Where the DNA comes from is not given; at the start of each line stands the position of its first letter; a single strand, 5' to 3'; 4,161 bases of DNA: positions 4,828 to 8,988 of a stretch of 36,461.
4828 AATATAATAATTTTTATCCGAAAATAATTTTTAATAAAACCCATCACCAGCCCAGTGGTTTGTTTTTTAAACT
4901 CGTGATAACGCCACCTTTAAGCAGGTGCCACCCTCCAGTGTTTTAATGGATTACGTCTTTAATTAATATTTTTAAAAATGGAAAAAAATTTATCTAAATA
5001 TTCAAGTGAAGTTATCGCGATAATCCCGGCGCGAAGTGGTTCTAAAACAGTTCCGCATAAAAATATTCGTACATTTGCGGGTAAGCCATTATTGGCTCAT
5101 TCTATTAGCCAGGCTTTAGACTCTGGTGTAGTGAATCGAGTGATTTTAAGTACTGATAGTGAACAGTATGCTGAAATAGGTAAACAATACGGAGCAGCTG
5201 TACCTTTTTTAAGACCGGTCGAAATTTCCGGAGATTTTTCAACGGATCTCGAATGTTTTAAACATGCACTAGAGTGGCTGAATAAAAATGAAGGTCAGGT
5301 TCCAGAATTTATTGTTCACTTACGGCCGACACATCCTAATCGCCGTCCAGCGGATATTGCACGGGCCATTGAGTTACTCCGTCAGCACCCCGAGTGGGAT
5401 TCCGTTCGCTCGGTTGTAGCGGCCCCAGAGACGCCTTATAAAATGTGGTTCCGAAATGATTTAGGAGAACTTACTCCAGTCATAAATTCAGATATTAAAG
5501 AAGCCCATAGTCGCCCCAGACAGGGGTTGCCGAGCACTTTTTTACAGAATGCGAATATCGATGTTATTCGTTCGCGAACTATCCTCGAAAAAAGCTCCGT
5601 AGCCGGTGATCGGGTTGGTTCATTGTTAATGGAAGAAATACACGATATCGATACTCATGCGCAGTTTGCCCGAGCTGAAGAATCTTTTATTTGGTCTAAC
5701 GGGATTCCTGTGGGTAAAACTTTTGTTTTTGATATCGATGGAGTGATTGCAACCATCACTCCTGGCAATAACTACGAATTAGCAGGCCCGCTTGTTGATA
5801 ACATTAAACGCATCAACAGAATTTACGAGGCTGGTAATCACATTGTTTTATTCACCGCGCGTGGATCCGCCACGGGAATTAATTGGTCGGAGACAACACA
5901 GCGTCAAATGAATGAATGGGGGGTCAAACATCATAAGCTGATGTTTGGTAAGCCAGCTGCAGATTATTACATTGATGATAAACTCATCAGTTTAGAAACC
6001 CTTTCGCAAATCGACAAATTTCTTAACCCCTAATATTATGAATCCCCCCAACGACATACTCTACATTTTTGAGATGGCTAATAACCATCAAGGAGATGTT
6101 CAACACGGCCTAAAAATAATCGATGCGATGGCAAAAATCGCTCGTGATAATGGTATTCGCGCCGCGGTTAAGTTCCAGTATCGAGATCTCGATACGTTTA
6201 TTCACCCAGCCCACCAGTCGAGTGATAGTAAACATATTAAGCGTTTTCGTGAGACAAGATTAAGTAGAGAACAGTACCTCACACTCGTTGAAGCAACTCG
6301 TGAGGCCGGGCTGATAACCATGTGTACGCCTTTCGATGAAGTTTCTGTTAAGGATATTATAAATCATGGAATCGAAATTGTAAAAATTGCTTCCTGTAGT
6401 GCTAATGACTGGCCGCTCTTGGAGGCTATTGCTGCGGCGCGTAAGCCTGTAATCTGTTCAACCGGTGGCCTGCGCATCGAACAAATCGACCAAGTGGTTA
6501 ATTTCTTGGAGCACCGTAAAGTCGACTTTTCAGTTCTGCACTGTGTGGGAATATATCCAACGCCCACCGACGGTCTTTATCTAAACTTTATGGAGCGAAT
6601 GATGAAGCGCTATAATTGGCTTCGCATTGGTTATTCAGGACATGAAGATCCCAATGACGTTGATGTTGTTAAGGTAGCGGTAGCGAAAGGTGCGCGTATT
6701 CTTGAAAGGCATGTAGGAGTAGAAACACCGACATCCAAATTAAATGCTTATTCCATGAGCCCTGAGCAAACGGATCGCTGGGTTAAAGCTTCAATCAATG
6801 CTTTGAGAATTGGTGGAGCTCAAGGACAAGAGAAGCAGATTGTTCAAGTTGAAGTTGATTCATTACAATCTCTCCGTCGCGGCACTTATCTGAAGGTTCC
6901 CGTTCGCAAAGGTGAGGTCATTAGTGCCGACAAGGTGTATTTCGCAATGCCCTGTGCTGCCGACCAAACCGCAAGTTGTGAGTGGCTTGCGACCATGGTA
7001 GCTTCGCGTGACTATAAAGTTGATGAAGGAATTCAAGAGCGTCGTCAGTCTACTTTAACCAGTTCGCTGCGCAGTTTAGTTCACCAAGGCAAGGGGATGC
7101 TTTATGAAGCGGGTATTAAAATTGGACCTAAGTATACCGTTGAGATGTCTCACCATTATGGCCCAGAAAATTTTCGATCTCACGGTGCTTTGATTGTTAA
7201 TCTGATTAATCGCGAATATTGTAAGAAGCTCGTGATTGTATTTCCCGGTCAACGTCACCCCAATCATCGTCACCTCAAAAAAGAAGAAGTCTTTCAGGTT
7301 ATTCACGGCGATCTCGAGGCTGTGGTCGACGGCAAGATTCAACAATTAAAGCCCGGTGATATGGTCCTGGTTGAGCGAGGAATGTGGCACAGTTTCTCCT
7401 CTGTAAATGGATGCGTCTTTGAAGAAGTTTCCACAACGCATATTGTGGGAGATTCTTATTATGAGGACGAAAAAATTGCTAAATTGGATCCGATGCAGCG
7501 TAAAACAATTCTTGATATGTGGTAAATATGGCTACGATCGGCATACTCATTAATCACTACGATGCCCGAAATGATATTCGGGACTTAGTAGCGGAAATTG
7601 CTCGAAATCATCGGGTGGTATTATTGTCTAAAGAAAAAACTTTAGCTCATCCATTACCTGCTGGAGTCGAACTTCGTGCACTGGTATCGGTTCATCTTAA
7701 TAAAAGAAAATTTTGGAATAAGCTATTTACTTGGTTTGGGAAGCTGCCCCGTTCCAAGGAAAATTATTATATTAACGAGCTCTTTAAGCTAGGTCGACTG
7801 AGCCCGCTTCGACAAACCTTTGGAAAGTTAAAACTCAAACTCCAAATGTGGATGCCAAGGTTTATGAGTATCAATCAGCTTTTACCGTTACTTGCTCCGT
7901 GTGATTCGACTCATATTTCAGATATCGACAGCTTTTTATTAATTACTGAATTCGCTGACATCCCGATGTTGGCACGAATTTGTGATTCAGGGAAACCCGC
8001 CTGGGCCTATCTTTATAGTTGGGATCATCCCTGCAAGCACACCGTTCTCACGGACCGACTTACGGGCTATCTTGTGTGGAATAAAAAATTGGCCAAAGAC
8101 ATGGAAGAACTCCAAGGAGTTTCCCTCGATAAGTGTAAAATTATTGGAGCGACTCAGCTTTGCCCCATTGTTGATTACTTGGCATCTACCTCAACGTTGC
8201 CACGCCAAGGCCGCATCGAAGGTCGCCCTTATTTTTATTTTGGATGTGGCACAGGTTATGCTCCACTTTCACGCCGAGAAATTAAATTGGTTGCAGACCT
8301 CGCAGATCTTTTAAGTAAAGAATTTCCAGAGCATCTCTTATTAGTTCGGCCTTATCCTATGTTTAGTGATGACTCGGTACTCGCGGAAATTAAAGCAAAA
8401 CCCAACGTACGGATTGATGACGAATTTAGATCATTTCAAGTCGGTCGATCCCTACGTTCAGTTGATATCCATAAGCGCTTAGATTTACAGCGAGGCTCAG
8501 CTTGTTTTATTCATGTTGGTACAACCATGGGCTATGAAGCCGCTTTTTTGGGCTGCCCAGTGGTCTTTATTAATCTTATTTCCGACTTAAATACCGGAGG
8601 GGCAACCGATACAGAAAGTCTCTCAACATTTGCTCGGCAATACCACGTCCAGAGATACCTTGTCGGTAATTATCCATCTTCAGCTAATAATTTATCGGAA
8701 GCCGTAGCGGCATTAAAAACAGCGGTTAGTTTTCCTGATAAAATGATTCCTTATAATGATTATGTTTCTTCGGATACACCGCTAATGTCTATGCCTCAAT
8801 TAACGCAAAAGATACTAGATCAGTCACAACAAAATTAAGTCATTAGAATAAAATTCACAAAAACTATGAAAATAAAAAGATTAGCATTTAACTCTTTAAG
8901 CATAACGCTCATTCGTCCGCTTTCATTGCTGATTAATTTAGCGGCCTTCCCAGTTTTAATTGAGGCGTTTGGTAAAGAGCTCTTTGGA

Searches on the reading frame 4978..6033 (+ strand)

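Call 6: search_protein_families(library=pfam, proteins=[window:4978-6033:+], max_evalue=0.00001)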
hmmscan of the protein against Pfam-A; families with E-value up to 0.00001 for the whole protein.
window:4978-6033:+ (351 aa): 1 family
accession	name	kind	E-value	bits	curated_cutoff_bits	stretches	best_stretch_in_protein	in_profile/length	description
PF02348.25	CTP_transf_3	-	3.7e-22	79.6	22.6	1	13-144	1-126/217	Cytidylyltransferase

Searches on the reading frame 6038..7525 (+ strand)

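Call 6: search_protein_families(library=pfam, proteins=[window:6038-7525:+], max_evalue=0.00001)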
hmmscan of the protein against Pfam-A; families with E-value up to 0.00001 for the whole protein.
window:6038-7525:+ (495 aa): 4 families
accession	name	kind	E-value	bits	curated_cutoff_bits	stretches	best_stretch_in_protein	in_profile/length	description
PF03102.20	NeuB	-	7.3e-45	153.7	22.1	1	42-256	11-233/241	NeuB family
PF07883.17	Cupin_2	-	3.8e-11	43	27.2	1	399-454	3-57/70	Cupin domain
PF07385.18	Lyx_isomer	-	1.4e-06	28.2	20.8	0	425-467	146-189/222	D-lyxose isomerase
PF02311.25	AraC_binding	-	1.5e-06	28.4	21.1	1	402-457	11-65/135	AraC-like ligand binding domain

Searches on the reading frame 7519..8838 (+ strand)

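Call 6: search_protein_families(library=pfam, proteins=[window:7519-8838:+], max_evalue=0.00001)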
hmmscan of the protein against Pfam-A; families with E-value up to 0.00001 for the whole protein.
window:7519-8838:+ (439 aa): 0 families

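Call 46: search_protein_families(library=pfam, proteins=[window:7519-8838:+], max_evalue=0.05)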
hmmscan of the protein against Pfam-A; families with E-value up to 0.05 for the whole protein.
window:7519-8838:+ (439 aa): 1 family
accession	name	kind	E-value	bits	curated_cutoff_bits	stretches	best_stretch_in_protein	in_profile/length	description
PF19247.4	DUF5895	-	0.024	15.6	25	1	6-52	92-138/153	Family of unknown function (DUF5895)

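Call 47: search_protein_families(library=ncbifam, proteins=[window:7519-8838:+], max_evalue=0.001)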
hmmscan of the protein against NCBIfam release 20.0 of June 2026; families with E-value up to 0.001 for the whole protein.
window:7519-8838:+ (439 aa): 0 families
